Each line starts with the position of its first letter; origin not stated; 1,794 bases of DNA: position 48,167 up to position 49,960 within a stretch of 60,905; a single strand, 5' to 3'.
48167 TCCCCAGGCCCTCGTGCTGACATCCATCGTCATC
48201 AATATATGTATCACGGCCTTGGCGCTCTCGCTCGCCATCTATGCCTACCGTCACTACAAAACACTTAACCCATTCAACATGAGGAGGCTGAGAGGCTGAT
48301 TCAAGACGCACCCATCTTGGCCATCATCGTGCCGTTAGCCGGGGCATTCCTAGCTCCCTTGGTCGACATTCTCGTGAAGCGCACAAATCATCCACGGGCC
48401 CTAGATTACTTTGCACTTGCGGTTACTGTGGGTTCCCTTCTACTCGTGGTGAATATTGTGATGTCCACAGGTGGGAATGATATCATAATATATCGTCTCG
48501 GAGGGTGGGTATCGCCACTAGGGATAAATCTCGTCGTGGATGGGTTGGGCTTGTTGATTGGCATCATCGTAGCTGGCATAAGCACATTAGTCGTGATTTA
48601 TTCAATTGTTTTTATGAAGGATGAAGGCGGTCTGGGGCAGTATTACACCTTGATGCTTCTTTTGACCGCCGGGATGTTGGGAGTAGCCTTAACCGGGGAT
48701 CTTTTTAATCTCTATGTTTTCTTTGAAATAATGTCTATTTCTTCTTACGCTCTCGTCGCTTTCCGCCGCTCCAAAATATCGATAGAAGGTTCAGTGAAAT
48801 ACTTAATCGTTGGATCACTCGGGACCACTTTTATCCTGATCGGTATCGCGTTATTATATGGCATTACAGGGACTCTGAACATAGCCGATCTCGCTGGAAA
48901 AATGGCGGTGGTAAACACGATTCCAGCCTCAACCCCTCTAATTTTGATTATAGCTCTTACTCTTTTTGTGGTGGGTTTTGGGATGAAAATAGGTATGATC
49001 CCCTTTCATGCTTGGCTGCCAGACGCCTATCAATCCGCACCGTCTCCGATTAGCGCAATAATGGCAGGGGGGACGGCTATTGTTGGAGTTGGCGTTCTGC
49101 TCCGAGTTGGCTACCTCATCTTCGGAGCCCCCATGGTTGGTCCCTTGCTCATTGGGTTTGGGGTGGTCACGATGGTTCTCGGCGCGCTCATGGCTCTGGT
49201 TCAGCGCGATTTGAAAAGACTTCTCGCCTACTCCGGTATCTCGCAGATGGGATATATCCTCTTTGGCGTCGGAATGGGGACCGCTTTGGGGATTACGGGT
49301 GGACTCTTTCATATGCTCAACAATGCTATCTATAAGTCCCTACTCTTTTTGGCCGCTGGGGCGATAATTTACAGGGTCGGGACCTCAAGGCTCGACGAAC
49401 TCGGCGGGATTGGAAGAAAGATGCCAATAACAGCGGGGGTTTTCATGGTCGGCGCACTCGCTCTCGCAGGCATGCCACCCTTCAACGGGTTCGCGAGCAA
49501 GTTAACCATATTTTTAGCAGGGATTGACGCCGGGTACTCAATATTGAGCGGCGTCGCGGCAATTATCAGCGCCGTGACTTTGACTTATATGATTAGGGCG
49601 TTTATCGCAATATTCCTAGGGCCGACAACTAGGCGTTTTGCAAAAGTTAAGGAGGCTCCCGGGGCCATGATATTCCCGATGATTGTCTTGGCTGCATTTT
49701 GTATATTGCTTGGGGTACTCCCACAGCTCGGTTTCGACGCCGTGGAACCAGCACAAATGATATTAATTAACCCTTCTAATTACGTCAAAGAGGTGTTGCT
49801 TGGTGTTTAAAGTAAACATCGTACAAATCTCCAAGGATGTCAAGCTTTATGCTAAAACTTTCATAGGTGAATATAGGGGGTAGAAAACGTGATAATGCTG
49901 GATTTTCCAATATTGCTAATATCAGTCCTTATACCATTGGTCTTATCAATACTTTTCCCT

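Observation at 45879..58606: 21-gene operon joining a complete Mrp (MbhA-I-like) module to NuoABCDHIJK+N: neither canonical complex I nor MBH/MBS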

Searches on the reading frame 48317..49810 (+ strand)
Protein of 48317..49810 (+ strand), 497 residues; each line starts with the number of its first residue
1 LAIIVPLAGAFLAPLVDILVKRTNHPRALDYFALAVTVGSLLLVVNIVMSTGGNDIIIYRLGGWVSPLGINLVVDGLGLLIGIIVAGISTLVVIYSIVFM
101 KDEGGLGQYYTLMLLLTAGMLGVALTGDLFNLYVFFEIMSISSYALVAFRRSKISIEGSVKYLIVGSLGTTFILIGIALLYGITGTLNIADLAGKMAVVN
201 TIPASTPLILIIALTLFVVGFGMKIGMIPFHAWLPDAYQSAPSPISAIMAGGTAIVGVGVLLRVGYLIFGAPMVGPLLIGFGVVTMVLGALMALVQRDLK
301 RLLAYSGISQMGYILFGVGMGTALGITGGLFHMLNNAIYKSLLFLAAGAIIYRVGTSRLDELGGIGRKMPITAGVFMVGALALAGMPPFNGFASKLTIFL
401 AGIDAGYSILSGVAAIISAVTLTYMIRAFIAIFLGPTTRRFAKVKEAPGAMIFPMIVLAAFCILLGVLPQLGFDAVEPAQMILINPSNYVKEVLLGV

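Call 4: search_protein_families(library=pfam, max_evalue=0.01, proteins=[window:48317-49810:+])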
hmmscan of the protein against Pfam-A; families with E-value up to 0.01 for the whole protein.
window:48317-49810:+ (497 aa): 3 families
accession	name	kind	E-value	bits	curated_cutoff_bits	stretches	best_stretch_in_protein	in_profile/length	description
PF00361.26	Proton_antipo_M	-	1.1e-66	225.5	21.5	1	127-413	2-286/294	NADH:quinone oxidoreductase/Mrp antiporter, TM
PF10125.14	NADHdeh_related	-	6.3e-08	32.7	27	1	117-243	78-194/218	NADH dehydrogenase I, subunit N related protein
PF00662.26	Proton_antipo_N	-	6.1e-07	29.7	24.5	1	69-110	10-51/51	NADH-Ubiquinone oxidoreductase (complex I), chain 5 N-terminus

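Call 20: search_solved_structures(query=window:48317-49810:+, max_evalue=1e-10)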
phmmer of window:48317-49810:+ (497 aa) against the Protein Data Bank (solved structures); distinct sequences matched with E-value up to 1e-10: 92 (the best 60 are shown).
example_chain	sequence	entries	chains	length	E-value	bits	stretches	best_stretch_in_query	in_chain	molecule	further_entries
6cfw_H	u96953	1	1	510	6.7e-92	312.2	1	3-491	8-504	Monovalent cation/H+ antiporter subunit D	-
6u8y_H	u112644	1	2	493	2.2e-74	254.5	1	3-497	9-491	NADH dehydrogenase subunit N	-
7qru_D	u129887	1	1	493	7e-70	239.6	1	3-494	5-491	Na+/H+ antiporter subunit D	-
6z16_D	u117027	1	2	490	2.2e-59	205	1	25-494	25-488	Multisubunit Na+/H+ antiporter, D subunit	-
7qru_A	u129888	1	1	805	8.2e-59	203.1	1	12-484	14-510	Na+/H+ antiporter subunit A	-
7d3u_D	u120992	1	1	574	2.8e-58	201.3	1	19-439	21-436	Monovalent Na+/H+ antiporter subunit D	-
6z16_A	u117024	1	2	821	2.1e-53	185.2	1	30-477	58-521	Multisubunit Na+/H+ antiporter, A subunit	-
6u8y_X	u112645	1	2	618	3.7e-53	184.4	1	71-471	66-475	NADH dehydrogenase subunit M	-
6hum_F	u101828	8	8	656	8e-50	173.4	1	67-436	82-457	NADH dehydrogenase subunit 5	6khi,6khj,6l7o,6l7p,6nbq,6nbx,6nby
8e9g_N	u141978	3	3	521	1.3e-48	169.4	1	109-481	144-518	NADH-quinone oxidoreductase subunit N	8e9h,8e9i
9grx_F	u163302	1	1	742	1.9e-48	168.9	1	68-436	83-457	NAD(P)H-quinone oxidoreductase subunit 5, chloroplastic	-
7wff_F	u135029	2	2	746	1.8e-47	165.7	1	71-441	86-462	NAD(P)H-quinone oxidoreductase subunit 5, chloroplastic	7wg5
4he8_L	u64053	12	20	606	2.8e-47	165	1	3-468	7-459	NADH-quinone oxidoreductase subunit 12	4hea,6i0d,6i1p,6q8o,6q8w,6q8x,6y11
7eu3_F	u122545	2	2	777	2.6e-46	161.9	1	48-441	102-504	NAD(P)H-quinone oxidoreductase subunit F | NADH-plastoquinone oxidoreductase subunit 5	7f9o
6hum_B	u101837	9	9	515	7.4e-43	150.5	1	71-430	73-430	NAD(P)H-quinone oxidoreductase subunit 2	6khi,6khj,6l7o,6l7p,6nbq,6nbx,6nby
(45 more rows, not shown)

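Call 35: find_homologous_proteins(query=window:48317-49810:+, max_evalue=1e-30)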
Query window:48317-49810:+ (497 aa): 5032 proteins with E <= 1e-30 among 8000 candidates; the best 120 are listed.
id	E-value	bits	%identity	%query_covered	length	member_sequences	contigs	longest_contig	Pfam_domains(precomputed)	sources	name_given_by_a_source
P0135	3.9e-298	1007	100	99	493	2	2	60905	PF00662.27,PF10125.15,PF00361.26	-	-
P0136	8.5e-253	858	82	100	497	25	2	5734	PF00662.27,PF10125.15,PF00361.26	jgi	-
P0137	1.2e-241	821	81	97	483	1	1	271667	PF00662.27,PF10125.15,PF00361.26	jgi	jgi:multicomponent Na+:H+ antiporter subunit D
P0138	4.5e-240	816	81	95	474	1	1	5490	PF00662.27,PF10125.15,PF00361.26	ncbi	ncbi:MAG: complex I subunit 5 family protein, partial [Candidatus Hadarchaeaceae archaeon]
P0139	8.9e-236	802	77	100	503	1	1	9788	PF00662.27,PF10125.15,PF00361.26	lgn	-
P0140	1.4e-220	751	72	100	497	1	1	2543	PF00662.27,PF10125.15,PF00361.26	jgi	jgi:multicomponent Na+:H+ antiporter subunit D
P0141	2.8e-217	741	72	100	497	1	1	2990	PF00662.27,PF10125.15,PF00361.26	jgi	jgi:multicomponent Na+:H+ antiporter subunit D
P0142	7.0e-206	703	72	95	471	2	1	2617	PF00662.27,PF10125.15,PF00361.26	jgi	jgi:multicomponent Na+:H+ antiporter subunit D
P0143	2.8e-195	668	64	100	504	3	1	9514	PF00662.27,PF10125.15,PF00361.26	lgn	-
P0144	3.3e-192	658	68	89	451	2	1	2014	PF10125.15,PF00361.26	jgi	jgi:multicomponent Na+:H+ antiporter subunit D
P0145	1.1e-188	646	63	100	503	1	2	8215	PF00662.27,PF10125.15,PF00361.26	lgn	-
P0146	1.2e-184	633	62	97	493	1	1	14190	PF00662.27,PF10125.15,PF00361.26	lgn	-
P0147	3.8e-182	625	60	100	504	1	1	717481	PF00662.27,PF10125.15,PF00361.26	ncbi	-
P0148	1.6e-180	619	59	100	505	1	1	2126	PF00662.27,PF00361.26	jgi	jgi:multicomponent Na+:H+ antiporter subunit D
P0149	1.4e-179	616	60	100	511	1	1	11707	PF00662.27,PF10125.15,PF00361.26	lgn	-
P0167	6.5e-171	588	58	100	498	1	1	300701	PF00662.27,PF10125.15,PF00361.26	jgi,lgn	jgi:multicomponent Na+:H+ antiporter subunit D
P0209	3.0e-160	552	54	100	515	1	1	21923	PF00662.27,PF10125.15,PF00361.26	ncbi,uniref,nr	ncbi:hypothetical protein AKJ52_00275 [candidate division MSBL1 archaeon SCGC-AAA382C18]|uniref:NADH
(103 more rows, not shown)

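Call 36: find_encoding_contigs(protein=P0137, flank=10000, max_places=2)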
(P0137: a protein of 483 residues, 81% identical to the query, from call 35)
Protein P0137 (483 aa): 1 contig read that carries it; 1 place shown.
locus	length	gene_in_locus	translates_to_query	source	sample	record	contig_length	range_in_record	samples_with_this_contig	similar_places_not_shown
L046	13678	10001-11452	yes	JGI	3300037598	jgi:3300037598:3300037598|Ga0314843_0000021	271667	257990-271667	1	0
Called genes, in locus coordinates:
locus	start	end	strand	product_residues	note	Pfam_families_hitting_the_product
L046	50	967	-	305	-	PF02887:PK_C (weak), PF21755:DacZ_P (weak), PF02457:DAC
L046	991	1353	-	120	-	PF02643:DUF192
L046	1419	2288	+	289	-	PF05681:Fumerase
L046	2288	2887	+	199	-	PF05683:Fumerase_C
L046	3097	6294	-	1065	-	PF13750:Big_3_3 (faint), PF17936:Big_6 (faint), PF09136:Glucodextran_B, PF19077:Big_13 (weak)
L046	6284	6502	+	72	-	-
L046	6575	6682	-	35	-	-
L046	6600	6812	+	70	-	-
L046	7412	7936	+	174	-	PF01899:MNHE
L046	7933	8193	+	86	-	PF04066:MrpF_PhaF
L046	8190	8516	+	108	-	PF03334:PhaG_MnhG_YufB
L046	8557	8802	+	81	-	PF13244:MbhD, PF00499:Oxidored_q3 (weak)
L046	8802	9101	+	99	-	PF20501:MbhE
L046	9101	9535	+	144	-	PF04039:MnhB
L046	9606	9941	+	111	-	PF00420:Oxidored_q2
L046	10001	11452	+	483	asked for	PF00662:Proton_antipo_N (weak), PF10125:NADHdeh_related, PF00361:Proton_antipo_M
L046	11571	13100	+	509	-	PF00662:Proton_antipo_N (weak), PF00361:Proton_antipo_M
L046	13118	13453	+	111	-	-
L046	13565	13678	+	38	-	?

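Call 37: find_encoding_contigs(protein=P0167, flank=10000, max_places=2)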
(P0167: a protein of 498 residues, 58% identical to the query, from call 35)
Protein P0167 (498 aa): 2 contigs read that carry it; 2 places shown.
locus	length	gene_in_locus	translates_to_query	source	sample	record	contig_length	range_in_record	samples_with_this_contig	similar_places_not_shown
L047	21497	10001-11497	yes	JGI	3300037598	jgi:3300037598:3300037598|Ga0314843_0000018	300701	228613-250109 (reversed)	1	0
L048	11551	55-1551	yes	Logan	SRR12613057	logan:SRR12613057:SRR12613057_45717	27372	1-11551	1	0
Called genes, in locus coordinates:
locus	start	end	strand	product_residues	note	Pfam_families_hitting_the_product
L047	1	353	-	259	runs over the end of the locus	PF00902:TatC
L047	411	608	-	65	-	PF02416:TatA_B_E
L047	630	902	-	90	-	PF02416:TatA_B_E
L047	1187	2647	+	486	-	PF14697:Fer4_21 (weak), PF13187:Fer4_9 (weak), PF25160:LdpA_Fe-S-bd (weak), PF00037:Fer4 (weak), PF02662:FlpD, PF00037:Fer4 (weak), PF13187:Fer4_9 (weak), PF13237:Fer4_10 (weak), +4 more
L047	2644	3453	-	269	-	PF02613:Nitrate_red_del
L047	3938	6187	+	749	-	PF00384:Molybdopterin, PF01568:Molydop_binding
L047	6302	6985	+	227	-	PF12838:Fer4_7 (faint), PF13237:Fer4_10 (faint), PF13247:Fer4_11, PF12837:Fer4_6 (faint), PF00037:Fer4 (weak), PF12797:Fer4_2 (weak), PF13187:Fer4_9, PF13247:Fer4_11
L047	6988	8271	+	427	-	PF03916:NrfD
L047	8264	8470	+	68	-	-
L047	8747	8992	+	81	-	PF13244:MbhD, PF00499:Oxidored_q3 (weak)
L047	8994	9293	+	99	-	PF20501:MbhE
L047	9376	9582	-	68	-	-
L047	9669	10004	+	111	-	PF00420:Oxidored_q2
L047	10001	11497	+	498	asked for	PF00662:Proton_antipo_N, PF10125:NADHdeh_related, PF00361:Proton_antipo_M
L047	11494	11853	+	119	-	-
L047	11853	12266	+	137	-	PF01058:Oxidored_q6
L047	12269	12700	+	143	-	PF00329:Complex1_30kDa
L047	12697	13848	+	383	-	PF00374:NiFeSe_Hases, PF00346:Complex1_49kDa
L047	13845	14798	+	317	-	PF00146:NADHdh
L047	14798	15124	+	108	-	PF00037:Fer4 (weak), PF12837:Fer4_6 (faint), PF13237:Fer4_10, PF14697:Fer4_21, PF12838:Fer4_7, PF13187:Fer4_9, PF13484:Fer4_16 (faint), PF00037:Fer4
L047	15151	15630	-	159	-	PF01750:HycI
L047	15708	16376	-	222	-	PF02811:PHP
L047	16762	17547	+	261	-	PF12728:HTH_17, PF00376:MerR, PF13411:MerR_1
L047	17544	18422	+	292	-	PF13401:AAA_22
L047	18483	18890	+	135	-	-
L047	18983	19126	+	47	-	-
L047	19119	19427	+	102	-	PF01918:Alba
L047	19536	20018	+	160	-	-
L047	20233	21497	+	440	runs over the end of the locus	PF01336:tRNA_anti-codon, PF00152:tRNA-synt_2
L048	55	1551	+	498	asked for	PF00662:Proton_antipo_N, PF10125:NADHdeh_related, PF00361:Proton_antipo_M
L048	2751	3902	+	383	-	PF00374:NiFeSe_Hases, PF00346:Complex1_49kDa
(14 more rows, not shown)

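Call 45: find_encoding_contigs(protein=P0147, flank=10000, max_places=1)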
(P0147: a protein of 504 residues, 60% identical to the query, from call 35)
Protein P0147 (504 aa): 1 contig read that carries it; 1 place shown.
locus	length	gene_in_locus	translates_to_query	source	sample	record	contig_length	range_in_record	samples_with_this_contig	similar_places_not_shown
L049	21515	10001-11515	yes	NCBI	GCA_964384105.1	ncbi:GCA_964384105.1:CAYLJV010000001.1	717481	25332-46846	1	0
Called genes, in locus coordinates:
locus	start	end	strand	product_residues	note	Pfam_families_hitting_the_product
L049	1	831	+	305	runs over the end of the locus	PF13401:AAA_22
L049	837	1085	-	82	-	PF01037:AsnC_trans_reg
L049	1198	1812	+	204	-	PF01976:DUF116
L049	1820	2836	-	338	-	PF00586:AIRS, PF02769:AIRS_C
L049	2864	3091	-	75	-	PF01455:HupF_HypC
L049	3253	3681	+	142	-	PF01750:HycI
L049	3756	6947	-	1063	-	PF17936:Big_6, PF19077:Big_13, PF09136:Glucodextran_B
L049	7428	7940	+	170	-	PF01899:MNHE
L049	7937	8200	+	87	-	PF04066:MrpF_PhaF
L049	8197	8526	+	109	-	PF03334:PhaG_MnhG_YufB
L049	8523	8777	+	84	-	PF13244:MbhD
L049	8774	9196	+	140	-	PF20501:MbhE (weak)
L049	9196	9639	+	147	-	PF04039:MnhB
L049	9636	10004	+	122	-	PF00420:Oxidored_q2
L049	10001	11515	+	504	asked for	PF00662:Proton_antipo_N (weak), PF10125:NADHdeh_related (weak), PF00361:Proton_antipo_M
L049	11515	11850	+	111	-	-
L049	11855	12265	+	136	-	PF01058:Oxidored_q6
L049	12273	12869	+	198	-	PF00329:Complex1_30kDa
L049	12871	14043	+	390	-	PF00374:NiFeSe_Hases, PF00346:Complex1_49kDa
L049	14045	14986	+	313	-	PF00146:NADHdh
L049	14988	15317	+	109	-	PF12797:Fer4_2 (weak), PF12837:Fer4_6 (weak), PF13237:Fer4_10, PF00037:Fer4 (weak), PF12838:Fer4_7, PF13187:Fer4_9, PF00037:Fer4, PF13484:Fer4_16 (weak), +5 more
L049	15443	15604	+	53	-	-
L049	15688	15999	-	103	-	-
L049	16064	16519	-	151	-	-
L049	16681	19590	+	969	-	PF19077:Big_13 (weak), PF09136:Glucodextran_B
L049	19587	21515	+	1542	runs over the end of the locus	PF00932:LTD, PF09136:Glucodextran_B (faint)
